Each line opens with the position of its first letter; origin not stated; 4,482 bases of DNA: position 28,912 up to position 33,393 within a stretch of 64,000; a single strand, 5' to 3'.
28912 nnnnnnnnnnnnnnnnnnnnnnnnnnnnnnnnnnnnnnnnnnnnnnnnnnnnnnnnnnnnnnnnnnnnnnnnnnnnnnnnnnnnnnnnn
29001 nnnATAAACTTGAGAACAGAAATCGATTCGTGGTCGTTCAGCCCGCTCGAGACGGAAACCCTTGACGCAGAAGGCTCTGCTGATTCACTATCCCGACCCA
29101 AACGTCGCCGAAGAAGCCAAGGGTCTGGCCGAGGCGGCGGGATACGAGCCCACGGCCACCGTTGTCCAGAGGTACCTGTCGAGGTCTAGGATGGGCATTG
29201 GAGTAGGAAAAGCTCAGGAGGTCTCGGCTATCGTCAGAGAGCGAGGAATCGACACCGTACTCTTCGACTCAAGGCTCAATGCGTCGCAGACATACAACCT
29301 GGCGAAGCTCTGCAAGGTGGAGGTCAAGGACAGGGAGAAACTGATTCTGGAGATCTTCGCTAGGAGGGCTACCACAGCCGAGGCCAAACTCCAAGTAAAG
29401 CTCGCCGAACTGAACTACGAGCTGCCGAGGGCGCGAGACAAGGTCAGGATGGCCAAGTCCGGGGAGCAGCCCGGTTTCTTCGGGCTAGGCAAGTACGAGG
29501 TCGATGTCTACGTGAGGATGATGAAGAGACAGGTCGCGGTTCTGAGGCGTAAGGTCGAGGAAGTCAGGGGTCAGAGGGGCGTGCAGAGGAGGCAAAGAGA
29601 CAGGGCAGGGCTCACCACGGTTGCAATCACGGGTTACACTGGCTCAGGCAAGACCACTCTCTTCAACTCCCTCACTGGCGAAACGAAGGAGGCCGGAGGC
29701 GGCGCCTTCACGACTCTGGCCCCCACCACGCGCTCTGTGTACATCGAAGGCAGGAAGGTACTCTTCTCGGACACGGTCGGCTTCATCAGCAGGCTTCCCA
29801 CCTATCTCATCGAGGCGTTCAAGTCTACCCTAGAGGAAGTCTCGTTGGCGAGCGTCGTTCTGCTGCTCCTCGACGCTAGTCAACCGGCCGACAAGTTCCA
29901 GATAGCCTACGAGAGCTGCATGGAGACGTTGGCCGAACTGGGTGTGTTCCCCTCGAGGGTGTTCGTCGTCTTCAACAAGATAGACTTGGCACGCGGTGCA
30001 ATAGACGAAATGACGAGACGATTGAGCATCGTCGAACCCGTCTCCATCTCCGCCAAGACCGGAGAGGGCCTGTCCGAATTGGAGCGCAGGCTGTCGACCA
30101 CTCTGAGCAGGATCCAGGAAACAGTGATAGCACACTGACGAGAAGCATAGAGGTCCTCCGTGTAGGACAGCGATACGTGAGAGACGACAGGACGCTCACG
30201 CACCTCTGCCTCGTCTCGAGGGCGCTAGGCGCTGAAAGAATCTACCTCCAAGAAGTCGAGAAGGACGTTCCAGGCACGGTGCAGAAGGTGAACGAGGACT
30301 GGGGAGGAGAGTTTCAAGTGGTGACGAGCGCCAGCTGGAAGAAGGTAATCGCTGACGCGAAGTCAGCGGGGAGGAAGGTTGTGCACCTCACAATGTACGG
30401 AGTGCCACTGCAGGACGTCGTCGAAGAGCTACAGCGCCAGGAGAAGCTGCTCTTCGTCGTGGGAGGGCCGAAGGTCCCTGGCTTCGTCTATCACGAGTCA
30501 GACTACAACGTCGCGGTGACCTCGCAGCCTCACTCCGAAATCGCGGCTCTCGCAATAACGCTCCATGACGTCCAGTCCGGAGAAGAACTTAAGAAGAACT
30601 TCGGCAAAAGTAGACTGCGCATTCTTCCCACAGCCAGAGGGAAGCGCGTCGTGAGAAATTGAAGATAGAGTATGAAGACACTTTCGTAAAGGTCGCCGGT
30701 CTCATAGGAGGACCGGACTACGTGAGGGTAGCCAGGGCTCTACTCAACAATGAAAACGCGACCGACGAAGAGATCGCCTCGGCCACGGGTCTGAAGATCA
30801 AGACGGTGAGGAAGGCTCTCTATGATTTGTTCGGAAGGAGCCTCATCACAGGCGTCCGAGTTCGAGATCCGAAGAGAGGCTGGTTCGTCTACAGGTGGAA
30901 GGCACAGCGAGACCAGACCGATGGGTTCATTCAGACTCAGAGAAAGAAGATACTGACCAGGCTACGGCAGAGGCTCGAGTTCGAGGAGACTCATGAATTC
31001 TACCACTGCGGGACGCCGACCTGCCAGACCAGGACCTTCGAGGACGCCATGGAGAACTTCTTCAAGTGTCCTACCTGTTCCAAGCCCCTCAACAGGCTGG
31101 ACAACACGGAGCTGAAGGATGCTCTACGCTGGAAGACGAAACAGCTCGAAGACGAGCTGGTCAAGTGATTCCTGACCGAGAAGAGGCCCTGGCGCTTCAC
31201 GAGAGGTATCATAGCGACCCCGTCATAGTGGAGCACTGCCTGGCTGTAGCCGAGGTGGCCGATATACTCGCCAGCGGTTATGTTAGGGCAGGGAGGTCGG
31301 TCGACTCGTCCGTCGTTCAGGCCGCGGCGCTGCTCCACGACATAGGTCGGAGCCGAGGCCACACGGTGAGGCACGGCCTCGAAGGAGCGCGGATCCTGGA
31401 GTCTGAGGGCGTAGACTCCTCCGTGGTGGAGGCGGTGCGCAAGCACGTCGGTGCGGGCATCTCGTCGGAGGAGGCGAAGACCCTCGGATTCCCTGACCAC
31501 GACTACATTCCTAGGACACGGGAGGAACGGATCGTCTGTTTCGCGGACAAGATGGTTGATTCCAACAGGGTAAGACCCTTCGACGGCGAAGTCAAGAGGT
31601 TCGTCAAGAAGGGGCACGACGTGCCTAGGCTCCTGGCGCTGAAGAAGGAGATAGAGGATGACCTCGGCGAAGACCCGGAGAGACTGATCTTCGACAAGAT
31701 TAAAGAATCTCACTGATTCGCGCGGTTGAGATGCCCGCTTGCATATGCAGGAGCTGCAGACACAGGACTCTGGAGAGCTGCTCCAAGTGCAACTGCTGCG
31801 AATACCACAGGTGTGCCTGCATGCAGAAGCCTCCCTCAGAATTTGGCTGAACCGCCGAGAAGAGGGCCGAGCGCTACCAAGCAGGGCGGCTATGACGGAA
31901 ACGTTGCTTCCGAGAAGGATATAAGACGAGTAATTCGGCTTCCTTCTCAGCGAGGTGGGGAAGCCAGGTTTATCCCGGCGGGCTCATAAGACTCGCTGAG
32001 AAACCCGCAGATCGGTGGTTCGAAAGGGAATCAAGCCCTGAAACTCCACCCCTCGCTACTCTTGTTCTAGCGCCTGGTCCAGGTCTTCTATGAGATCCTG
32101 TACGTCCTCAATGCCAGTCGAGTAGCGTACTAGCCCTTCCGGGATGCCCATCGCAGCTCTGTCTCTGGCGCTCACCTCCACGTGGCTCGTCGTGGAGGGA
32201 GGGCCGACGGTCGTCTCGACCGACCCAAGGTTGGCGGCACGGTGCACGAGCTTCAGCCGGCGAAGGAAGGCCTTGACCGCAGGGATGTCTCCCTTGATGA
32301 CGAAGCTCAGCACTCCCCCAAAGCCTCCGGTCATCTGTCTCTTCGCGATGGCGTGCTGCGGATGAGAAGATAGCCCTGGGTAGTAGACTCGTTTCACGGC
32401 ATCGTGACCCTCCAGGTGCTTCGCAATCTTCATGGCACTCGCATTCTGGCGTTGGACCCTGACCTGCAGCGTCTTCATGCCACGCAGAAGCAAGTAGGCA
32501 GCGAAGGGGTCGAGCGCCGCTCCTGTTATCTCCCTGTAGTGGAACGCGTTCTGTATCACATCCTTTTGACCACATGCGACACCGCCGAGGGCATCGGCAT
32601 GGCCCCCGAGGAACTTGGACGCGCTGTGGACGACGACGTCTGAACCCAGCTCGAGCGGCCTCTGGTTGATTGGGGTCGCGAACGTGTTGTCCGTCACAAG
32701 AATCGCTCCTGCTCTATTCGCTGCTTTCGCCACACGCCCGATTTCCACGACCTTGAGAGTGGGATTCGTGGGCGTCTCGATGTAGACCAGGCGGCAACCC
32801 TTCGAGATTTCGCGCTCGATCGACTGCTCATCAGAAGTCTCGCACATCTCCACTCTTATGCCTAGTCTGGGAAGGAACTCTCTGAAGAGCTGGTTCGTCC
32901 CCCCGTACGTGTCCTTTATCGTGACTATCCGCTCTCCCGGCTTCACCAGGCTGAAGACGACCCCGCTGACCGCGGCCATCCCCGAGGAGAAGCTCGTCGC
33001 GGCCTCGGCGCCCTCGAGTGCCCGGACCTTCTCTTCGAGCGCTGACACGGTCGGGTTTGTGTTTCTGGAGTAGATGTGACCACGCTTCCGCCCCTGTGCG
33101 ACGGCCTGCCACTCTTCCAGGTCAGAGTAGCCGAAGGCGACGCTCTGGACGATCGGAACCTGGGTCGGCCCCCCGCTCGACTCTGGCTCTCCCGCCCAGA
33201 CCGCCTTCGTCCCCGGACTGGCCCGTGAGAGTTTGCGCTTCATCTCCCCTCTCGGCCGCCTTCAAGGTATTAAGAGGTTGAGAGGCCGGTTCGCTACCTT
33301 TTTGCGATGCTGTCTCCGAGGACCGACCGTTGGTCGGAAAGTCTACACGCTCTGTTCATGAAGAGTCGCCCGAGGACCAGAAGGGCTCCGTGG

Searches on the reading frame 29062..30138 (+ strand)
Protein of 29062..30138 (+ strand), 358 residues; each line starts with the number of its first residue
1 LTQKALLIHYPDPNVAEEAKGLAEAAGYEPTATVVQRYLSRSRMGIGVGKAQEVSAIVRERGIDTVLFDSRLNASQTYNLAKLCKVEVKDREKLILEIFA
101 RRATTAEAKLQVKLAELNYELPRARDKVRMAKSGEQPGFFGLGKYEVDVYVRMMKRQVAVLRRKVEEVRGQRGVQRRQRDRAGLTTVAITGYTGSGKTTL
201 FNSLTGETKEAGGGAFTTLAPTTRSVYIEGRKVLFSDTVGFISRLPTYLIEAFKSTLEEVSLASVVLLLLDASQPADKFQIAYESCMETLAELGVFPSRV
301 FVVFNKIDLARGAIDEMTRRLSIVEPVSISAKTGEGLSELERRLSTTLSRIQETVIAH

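Call 26: search_protein_families(library=pfam, proteins=[window:29062-30138:+], max_evalue=0.0001)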
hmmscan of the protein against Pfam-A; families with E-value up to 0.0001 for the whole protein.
window:29062-30138:+ (358 aa): 7 families
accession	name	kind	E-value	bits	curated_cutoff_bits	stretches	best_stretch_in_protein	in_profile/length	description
PF13167.11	GTP-bdg_N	-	1.1e-21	77.6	25.4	1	17-100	5-89/89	GTP-binding GTPase N-terminal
PF16360.10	GTP-bdg_M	-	2e-18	67.1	29.5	1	102-179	1-79/79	GTP-binding GTPase Middle Region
PF01926.29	MMR_HSR1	-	3.8e-15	56.4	21.9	1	186-306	1-113/113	50S ribosome-binding GTPase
PF02421.24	FeoB_N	-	1.6e-06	28.2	27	1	186-342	2-154/156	Ferrous iron transport protein B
PF03193.22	RsgA_GTPase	-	1.2e-05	25.7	30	0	174-210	97-132/174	RsgA GTPase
PF02492.25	cobW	-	3.3e-05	24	20.7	0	186-206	2-22/180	CobW/HypB/UreG, nucleotide-binding domain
PF00005.33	ABC_tran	-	5e-05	24.4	25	0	186-215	13-42/137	ABC transporter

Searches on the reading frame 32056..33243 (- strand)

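Call 26: search_protein_families(library=pfam, proteins=[window:32056-33243:-], max_evalue=0.0001)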
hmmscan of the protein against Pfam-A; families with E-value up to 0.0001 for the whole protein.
window:32056-33243:- (395 aa): 5 families
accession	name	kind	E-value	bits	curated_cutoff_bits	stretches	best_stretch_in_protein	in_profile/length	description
PF01053.26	Cys_Met_Meta_PP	-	2.9e-131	438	27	1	12-393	2-381/381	Cys/Met metabolism PLP-dependent enzyme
PF01212.27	Beta_elim_lyase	-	1.9e-07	31.1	27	1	59-282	27-270/288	Beta-eliminating lyase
PF00155.27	Aminotran_1_2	-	2.8e-07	30.5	19.7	1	66-232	44-240/361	Aminotransferase class I and II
PF06838.17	Met_gamma_lyase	-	7.9e-06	25.1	24.2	1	77-234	71-247/405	Methionine gamma-lyase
PF00266.25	Aminotran_5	-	3e-05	23.6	21.5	1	49-214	28-205/371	Aminotransferase class-V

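Call 30: search_protein_families(library=ncbifam, proteins=[window:32056-33243:-], max_evalue=0.001)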
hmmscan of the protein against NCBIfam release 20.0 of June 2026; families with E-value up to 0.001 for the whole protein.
window:32056-33243:- (395 aa): 54 families (the best 25 are shown)
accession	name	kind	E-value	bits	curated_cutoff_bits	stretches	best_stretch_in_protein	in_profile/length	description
NF006097.0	PRK08249.1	equivalog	3.1e-192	638.3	600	1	4-394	5-395/402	cystathionine gamma-synthase family protein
TIGR01328.1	met_gam_lyase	equivalog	1.3e-119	399.6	549.7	1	9-394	3-390/391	methionine gamma-lyase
NF006347.0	PRK08574.1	equivalog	8.2e-115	383.6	477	1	21-394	14-384/385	cystathionine gamma-synthase family protein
NF005047.0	PRK06460.1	equivalog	7.5e-114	380.5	501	1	12-393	5-373/376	hypothetical protein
NF006003.0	PRK08133.1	equivalog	1.1e-112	376.6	522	1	6-393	8-395/396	O-succinylhomoserine sulfhydrylase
NF005695.0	PRK07503.1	equivalog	2.8e-111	372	666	1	11-394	11-396/403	methionine gamma-lyase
TIGR01325.1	O_suc_HS_sulf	equivalog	1.5e-108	362.8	510.05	1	12-392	2-380/380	O-succinylhomoserine sulfhydrylase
NF005871.0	PRK07811.1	equivalog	1e-106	356.8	513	1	6-394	9-388/389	cystathionine gamma-synthase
NF004876.0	PRK06234.1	subfamily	4e-105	352.1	666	1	4-393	3-396/400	methionine gamma-lyase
TIGR01326.1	OAH_OAS_sulfhy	subfamily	9.6e-104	347.4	495.1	2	12-228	4-221/418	O-acetylhomoserine aminocarboxypropyltransferase/cysteine synthase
NF005810.0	PRK07671.1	equivalog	1.8e-101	339.9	594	1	22-393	16-377/377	bifunctional cystathionine gamma-lyase/homocysteine desulfhydrase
NF005026.0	PRK06434.1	equivalog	4.8e-100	335.1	634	1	12-394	11-384/385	cystathionine gamma-lyase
NF005696.0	PRK07504.1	equivalog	5.2e-100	335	675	1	8-394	9-395/397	O-succinylhomoserine sulfhydrylase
NF005758.0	PRK07582.1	equivalog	6.6e-100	334.4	440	1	9-394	8-370/372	cystathionine gamma-lyase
NF005263.0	PRK06767.1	equivalog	4.5e-99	332.1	617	1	20-394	17-385/392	methionine gamma-lyase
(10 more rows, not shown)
